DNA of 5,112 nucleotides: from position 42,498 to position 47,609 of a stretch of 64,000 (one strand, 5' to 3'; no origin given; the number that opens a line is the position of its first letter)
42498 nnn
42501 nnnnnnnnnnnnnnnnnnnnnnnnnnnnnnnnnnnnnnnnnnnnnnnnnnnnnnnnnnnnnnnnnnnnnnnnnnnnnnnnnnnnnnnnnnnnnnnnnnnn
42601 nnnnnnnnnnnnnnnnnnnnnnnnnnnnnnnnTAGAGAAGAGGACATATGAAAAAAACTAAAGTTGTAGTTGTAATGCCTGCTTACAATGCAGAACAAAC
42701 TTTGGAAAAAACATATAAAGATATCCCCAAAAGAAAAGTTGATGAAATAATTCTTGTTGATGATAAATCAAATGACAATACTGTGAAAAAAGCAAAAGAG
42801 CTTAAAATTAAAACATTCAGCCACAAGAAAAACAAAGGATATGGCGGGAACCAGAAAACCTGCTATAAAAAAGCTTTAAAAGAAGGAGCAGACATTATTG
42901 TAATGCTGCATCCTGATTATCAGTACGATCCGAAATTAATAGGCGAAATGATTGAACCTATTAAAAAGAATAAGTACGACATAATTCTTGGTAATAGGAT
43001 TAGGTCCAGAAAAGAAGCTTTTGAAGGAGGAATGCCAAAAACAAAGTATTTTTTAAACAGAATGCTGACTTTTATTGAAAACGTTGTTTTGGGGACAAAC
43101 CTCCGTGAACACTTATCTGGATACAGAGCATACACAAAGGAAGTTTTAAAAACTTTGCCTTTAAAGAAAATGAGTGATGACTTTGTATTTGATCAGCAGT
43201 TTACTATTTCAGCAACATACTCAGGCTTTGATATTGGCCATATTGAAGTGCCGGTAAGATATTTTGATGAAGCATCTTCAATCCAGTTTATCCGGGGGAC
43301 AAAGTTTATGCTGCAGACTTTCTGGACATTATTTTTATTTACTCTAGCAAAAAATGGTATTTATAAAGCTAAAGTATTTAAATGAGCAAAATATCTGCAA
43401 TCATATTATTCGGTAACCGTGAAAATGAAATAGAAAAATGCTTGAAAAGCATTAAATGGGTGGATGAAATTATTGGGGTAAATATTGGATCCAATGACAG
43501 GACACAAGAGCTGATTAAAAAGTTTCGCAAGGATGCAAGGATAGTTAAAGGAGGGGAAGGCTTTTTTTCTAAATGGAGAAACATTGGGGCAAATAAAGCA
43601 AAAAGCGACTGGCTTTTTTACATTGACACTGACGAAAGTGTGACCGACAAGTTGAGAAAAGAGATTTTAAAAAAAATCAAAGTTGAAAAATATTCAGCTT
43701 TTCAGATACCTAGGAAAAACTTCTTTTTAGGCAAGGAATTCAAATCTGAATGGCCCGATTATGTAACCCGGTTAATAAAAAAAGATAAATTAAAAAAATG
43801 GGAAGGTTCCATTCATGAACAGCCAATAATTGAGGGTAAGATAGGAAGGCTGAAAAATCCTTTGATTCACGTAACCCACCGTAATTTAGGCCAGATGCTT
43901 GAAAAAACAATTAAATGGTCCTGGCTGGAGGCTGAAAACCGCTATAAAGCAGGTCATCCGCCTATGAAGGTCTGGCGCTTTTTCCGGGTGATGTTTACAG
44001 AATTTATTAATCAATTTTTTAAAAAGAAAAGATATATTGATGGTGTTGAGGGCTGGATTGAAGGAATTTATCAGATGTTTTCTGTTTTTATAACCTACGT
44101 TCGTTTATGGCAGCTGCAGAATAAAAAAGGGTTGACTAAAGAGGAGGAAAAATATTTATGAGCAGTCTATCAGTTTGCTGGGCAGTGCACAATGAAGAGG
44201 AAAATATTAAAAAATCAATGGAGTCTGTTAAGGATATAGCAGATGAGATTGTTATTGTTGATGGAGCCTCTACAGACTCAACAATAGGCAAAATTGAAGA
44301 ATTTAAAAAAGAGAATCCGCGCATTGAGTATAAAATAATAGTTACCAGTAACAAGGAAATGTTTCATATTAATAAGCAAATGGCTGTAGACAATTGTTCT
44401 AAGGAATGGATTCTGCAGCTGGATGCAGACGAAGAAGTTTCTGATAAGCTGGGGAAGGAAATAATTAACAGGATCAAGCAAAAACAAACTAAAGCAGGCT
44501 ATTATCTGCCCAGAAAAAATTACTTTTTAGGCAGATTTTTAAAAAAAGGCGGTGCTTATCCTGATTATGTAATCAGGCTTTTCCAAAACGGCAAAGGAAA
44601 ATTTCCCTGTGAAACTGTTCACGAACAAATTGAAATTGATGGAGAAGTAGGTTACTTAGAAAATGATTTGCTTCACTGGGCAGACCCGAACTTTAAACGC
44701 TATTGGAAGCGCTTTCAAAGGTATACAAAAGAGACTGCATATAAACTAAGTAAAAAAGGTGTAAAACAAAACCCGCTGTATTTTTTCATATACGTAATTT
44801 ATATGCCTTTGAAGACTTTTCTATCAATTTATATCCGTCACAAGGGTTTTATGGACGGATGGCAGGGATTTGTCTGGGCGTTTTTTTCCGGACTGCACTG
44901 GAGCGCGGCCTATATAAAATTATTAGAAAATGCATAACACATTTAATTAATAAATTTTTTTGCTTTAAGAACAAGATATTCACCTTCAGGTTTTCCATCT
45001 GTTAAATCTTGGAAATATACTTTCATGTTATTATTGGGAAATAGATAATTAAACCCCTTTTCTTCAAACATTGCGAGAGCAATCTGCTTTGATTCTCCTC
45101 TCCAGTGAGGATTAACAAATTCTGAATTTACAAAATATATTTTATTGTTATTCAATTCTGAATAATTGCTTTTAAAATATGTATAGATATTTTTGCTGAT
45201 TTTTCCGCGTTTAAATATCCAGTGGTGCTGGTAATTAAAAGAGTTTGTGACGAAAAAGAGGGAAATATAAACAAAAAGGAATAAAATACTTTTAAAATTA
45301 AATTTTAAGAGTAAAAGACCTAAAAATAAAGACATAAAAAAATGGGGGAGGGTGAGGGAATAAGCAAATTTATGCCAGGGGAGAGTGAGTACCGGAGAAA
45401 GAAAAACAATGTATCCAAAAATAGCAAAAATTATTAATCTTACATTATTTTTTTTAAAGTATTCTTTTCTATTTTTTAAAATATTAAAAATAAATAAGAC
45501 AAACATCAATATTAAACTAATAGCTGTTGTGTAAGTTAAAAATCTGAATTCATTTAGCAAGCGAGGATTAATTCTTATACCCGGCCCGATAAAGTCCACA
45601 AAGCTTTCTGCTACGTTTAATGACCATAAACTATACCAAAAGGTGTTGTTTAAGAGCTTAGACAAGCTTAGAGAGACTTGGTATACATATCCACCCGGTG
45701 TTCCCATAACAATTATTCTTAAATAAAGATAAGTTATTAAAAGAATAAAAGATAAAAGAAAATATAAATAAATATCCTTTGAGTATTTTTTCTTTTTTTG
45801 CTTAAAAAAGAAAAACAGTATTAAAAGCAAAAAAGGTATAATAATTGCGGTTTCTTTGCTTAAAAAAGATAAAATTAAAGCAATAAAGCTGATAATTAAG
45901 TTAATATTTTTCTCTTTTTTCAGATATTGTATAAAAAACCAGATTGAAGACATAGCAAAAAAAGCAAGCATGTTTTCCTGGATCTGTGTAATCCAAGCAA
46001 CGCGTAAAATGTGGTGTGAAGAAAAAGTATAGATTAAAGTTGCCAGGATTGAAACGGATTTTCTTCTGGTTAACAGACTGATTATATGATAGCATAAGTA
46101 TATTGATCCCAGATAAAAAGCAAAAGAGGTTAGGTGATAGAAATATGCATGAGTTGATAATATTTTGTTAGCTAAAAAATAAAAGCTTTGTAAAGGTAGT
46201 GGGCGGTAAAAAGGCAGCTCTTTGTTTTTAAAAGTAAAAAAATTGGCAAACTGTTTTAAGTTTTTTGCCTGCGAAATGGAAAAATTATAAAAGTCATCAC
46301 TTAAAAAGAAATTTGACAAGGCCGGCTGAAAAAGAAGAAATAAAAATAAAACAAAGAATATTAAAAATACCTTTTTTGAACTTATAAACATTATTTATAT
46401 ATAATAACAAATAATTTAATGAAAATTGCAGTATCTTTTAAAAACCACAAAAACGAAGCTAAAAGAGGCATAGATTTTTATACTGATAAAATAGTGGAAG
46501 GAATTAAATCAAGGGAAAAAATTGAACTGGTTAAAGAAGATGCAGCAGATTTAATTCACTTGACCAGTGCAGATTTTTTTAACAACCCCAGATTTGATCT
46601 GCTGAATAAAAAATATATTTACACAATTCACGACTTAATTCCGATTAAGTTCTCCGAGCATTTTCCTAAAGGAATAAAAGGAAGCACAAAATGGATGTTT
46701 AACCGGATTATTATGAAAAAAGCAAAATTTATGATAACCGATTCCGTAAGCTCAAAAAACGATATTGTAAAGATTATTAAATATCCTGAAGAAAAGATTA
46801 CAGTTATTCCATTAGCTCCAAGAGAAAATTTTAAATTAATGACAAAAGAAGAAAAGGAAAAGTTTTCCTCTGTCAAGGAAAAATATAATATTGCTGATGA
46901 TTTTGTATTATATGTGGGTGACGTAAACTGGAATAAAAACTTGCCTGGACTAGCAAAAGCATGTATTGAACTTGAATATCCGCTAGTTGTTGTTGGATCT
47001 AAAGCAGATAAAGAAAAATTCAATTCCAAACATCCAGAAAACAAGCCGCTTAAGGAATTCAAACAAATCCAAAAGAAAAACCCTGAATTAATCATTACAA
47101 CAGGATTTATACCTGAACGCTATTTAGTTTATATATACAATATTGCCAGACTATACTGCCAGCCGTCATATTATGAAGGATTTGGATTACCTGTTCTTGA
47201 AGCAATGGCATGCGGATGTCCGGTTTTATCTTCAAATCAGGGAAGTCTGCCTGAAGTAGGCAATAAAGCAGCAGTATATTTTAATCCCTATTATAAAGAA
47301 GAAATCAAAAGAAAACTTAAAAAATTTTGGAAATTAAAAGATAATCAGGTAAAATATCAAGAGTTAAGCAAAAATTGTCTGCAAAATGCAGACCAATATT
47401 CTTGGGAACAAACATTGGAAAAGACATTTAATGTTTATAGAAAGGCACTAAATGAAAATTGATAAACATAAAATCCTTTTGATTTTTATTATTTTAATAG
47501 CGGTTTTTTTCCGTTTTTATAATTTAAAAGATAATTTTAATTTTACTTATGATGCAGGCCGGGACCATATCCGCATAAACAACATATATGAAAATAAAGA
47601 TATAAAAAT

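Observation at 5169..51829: Roughly 47-kb plus-strand locus for extracytoplasmic glycosylation with about 20 GT-C-type membrane enzymes from several families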

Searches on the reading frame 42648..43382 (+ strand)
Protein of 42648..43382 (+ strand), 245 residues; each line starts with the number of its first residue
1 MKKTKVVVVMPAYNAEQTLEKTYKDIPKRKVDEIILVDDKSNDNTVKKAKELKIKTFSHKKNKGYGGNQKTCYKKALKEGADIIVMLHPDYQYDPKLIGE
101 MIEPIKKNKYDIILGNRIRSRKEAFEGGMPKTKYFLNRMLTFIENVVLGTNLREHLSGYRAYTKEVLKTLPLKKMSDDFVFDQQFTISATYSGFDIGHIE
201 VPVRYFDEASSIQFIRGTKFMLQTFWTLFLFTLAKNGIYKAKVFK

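Call 5: search_protein_families(library=pfam, proteins=[window:42648-43382:+], max_evalue=0.01)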
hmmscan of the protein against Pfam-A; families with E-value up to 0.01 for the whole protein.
window:42648-43382:+ (245 aa): 1 family
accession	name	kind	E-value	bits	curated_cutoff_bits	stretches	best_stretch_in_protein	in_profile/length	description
PF00535.33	Glycos_transf_2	-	3.3e-28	99.2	23.3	1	8-169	2-166/168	Glycosyl transferase family 2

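Call 18: search_protein_families(library=ncbifam, proteins=[window:42648-43382:+], max_evalue=0.001)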
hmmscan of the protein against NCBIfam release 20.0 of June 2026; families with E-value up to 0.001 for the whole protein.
window:42648-43382:+ (245 aa): 15 families
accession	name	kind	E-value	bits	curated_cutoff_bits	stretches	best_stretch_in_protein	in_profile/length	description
TIGR04182.1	glyco_TIGR04182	equivalog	6.9e-23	81.4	325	1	5-209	1-194/293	S-layer glycoprotein N-glycosyltransferase AglJ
NF058614.1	PPMAGASynPpgS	equivalog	1.2e-15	57.6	370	1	6-173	2-168/226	polyprenyl-phospho-N-acetylgalactosaminyl synthase PpgS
NF047588.1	GlcsyltransPgfSStrep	equivalog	1.2e-12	47.7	500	1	5-170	2-167/308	glycosyltransferase PgfS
NF041391.1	DPhHxTase_Halo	equivalog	1.1e-11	44.1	375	1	10-171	1-154/213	dolichyl-phosphate hexose transferase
TIGR04283.1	glyco_like_mftF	equivalog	2.1e-09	37.3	182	1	8-109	3-101/221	TIGR04283 family arsenosugar biosynthesis glycosyltransferase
NF010496.0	PRK13915.1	equivalog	9.2e-09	34.8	262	1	3-107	30-144/307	glucosyl-3-phosphoglycerate synthase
TIGR03937.1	PgaC_IcaA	equivalog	6.6e-07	28.6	422.3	1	4-122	45-169/407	poly-beta-1,6-N-acetyl-D-glucosamine synthase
NF047683.1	TeichurnBiosyTuaG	equivalog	1.1e-06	28.5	400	1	3-111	5-117/252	teichuronic acid biosynthesis protein TuaG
NF007986.1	PRK10714.1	equivalog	1.9e-06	27.1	529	1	4-169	6-171/316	undecaprenyl-phosphate 4-deoxy-4-formamido-L-arabinose transferase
TIGR01556.1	rhamnosyltran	subfamily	2e-06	27.2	200.55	1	16-131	6-125/281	rhamnosyltransferase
NF050050.1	ProtGlycPglI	equivalog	4.9e-06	26.1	500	1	4-122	2-124/306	GalNAc(5)-diNAcBac-PP-undecaprenol beta-1,3-glucosyltransferase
NF007482.0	PRK10073.1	equivalog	2.1e-05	23.7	423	1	3-114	5-119/334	glycosyltransferase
NF041875.1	EPS_EpsD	equivalog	3.9e-05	23.2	370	1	7-123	2-121/325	exopolysaccharide biosynthesis glycosyltransferase EpsD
NF053739.1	GlytfEpsEBac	equivalog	7.4e-05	21.9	450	1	5-74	2-79/265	glycosyltransferase EpsE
NF045692.1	OglycostaseCruG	equivalog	0.00036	19.6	600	0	5-113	42-160/386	2'-O-glycosyltransferase CruG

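Call 74: search_solved_structures(query=window:42648-43382:+, max_evalue=0.001)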
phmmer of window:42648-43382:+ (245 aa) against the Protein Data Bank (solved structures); distinct sequences matched with E-value up to 0.001: 1.
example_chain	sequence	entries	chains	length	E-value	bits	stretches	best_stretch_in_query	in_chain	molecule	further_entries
5mlz_A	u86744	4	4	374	7.1e-12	49.1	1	4-192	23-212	Dolichol monophosphate mannose synthase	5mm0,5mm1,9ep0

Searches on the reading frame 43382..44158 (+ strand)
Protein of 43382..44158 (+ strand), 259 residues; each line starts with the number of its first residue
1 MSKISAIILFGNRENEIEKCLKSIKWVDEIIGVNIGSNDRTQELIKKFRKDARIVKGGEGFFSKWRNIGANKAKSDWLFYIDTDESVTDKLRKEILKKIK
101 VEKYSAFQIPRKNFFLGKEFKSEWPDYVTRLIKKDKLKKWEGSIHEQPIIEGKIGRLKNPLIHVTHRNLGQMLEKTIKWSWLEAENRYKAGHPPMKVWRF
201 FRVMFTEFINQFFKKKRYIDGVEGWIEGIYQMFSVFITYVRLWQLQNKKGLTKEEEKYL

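Call 5: search_protein_families(library=pfam, proteins=[window:43382-44158:+], max_evalue=0.01)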
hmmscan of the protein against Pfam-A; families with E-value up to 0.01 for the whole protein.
window:43382-44158:+ (259 aa): 2 families
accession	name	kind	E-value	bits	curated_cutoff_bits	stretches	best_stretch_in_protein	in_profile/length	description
PF00535.33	Glycos_transf_2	-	6e-15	56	23.3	1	5-123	1-129/168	Glycosyl transferase family 2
PF10111.15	Glyco_tranf_2_2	-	4.4e-05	23.5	27.3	1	6-102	2-109/276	Glycosyltransferase like family 2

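Call 18: search_protein_families(library=ncbifam, proteins=[window:43382-44158:+], max_evalue=0.001)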
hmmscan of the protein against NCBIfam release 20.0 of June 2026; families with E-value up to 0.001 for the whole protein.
window:43382-44158:+ (259 aa): 4 families
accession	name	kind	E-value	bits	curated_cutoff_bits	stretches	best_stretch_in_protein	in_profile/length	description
TIGR04195.1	S_glycosyl_SunS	equivalog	3.1e-08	32.9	350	1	4-149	59-203/421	SunS family peptide S-glycosyltransferase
NF007482.0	PRK10073.1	equivalog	6.4e-08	32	423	1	2-97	6-108/334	glycosyltransferase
TIGR04283.1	glyco_like_mftF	equivalog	7.1e-07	29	182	1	4-108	1-108/221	TIGR04283 family arsenosugar biosynthesis glycosyltransferase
NF050050.1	ProtGlycPglI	equivalog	0.00071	19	500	0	1-135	1-146/306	GalNAc(5)-diNAcBac-PP-undecaprenol beta-1,3-glucosyltransferase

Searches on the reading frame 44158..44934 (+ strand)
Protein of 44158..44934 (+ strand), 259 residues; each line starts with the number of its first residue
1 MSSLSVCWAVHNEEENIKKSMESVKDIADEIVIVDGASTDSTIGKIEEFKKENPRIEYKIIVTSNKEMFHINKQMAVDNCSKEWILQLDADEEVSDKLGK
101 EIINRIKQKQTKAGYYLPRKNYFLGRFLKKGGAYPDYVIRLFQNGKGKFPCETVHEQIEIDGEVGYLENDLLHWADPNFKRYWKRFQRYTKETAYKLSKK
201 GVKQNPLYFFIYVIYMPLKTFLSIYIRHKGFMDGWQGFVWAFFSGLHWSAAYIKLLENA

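Call 5: search_protein_families(library=pfam, proteins=[window:44158-44934:+], max_evalue=0.01)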
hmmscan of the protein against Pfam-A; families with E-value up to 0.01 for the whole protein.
window:44158-44934:+ (259 aa): 2 families
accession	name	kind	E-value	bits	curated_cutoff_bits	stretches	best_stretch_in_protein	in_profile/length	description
PF00535.33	Glycos_transf_2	-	2.9e-17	63.6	23.3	1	5-111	1-108/168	Glycosyl transferase family 2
PF13704.12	Glyco_tranf_2_4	-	0.0015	19.5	27.5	1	12-92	2-82/98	Glycosyl transferase family 2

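Call 18: search_protein_families(library=ncbifam, proteins=[window:44158-44934:+], max_evalue=0.001)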
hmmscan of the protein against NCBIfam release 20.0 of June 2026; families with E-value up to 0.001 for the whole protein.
window:44158-44934:+ (259 aa): 9 families
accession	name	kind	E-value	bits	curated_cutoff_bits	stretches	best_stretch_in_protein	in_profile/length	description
TIGR04195.1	S_glycosyl_SunS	equivalog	1.8e-10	40.3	350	1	8-100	63-150/421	SunS family peptide S-glycosyltransferase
NF050050.1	ProtGlycPglI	equivalog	1.7e-09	37.5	500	1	1-108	1-110/306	GalNAc(5)-diNAcBac-PP-undecaprenol beta-1,3-glucosyltransferase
TIGR04283.1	glyco_like_mftF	equivalog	3.7e-08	33.2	182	1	4-116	1-107/221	TIGR04283 family arsenosugar biosynthesis glycosyltransferase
NF047683.1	TeichurnBiosyTuaG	equivalog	9.5e-08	32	400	1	4-104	8-110/252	teichuronic acid biosynthesis protein TuaG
NF007482.0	PRK10073.1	equivalog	5.3e-06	25.7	423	1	3-104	7-108/334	glycosyltransferase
TIGR03937.1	PgaC_IcaA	equivalog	3.2e-05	23.1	422.3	1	3-109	46-153/407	poly-beta-1,6-N-acetyl-D-glucosamine synthase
NF045692.1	OglycostaseCruG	equivalog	0.00012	21.2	600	1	3-109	42-155/386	2'-O-glycosyltransferase CruG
NF038302.1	EPS_HpsE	equivalog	0.00017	20.6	300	1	21-101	26-106/307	hormogonium polysaccharide biosynthesis glycosyltransferase HpsE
NF053739.1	GlytfEpsEBac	equivalog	0.00097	18.2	450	0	4-98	3-100/265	glycosyltransferase EpsE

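Call 75: search_solved_structures(query=window:44158-44934:+, max_evalue=0.01)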
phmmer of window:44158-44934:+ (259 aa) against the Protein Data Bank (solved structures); distinct sequences matched with E-value up to 0.01: 5.
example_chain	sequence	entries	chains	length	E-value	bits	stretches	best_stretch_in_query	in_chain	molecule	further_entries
22ao_A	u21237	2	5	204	1.3e-11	47.6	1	4-162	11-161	GmaR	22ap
7msp_A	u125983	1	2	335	7.5e-08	35.3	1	9-97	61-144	SPbeta prophage-derived glycosyltransferase SunS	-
7msn_A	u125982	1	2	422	1.1e-07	34.7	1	9-97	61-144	SPbeta prophage-derived glycosyltransferase SunS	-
3ugm_A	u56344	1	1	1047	1.6e-05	27.7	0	130-159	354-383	TAL effector AvrBs3/PthA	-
7msk_A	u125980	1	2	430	3.9e-05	26.4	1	9-100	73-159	Glyco_trans_2-like domain-containing protein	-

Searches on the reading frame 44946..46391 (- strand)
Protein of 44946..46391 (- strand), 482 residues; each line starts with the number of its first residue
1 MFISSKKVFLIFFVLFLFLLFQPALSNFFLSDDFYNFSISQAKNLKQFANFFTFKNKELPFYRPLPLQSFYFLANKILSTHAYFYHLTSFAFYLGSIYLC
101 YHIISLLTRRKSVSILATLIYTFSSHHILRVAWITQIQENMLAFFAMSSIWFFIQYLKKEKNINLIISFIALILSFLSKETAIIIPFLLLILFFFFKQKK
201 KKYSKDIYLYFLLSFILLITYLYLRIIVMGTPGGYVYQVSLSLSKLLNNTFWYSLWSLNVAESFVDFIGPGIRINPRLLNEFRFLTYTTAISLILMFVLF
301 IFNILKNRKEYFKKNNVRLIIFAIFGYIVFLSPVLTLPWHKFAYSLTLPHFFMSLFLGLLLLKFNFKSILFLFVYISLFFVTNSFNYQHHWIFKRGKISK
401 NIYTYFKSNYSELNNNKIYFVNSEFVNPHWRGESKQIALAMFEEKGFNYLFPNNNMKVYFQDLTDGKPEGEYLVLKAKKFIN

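Call 5: search_protein_families(library=pfam, proteins=[window:44946-46391:-], max_evalue=0.01)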
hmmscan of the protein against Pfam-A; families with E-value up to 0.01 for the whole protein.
window:44946-46391:- (482 aa): 1 family
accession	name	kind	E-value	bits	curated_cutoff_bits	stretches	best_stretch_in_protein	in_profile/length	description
PF13231.12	PMT_2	-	5.1e-08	33.7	26.1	1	75-221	14-157/160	Dolichyl-phosphate-mannose-protein mannosyltransferase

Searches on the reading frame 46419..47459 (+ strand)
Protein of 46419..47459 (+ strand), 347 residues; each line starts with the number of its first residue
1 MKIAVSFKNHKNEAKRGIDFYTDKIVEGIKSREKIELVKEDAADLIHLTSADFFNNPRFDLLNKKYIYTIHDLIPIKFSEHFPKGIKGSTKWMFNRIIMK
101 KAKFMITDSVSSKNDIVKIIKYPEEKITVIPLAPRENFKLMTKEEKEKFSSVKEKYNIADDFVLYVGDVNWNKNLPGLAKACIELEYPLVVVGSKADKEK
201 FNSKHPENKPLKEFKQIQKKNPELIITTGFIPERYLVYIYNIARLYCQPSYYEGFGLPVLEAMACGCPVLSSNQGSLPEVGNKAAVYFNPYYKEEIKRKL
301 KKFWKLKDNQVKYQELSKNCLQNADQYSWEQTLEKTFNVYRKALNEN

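Call 6: search_protein_families(library=pfam, proteins=[window:46419-47459:+], max_evalue=0.01)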
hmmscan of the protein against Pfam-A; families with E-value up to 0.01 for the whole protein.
window:46419-47459:+ (347 aa): 5 families
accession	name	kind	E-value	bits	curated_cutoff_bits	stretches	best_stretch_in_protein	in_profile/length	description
PF00534.26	Glycos_transf_1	-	1.3e-25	90.3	26.4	1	159-314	14-166/172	Glycosyl transferases group 1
PF13692.12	Glyco_trans_1_4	-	2.3e-17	64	27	1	163-301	4-137/142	Glycosyl transferases group 1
PF13439.12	Glyco_transf_4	-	8.9e-08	32.8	28.5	1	36-131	66-163/170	Glycosyltransferase Family 4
PF20706.3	GT4-conflict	-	8.1e-05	22.2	26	1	243-274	282-313/385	Family 4 Glycosyltransferase in conflict systems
PF13524.12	Glyco_trans_1_2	-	0.00046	20.6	25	1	229-308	33-116/144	Glycosyl transferase-like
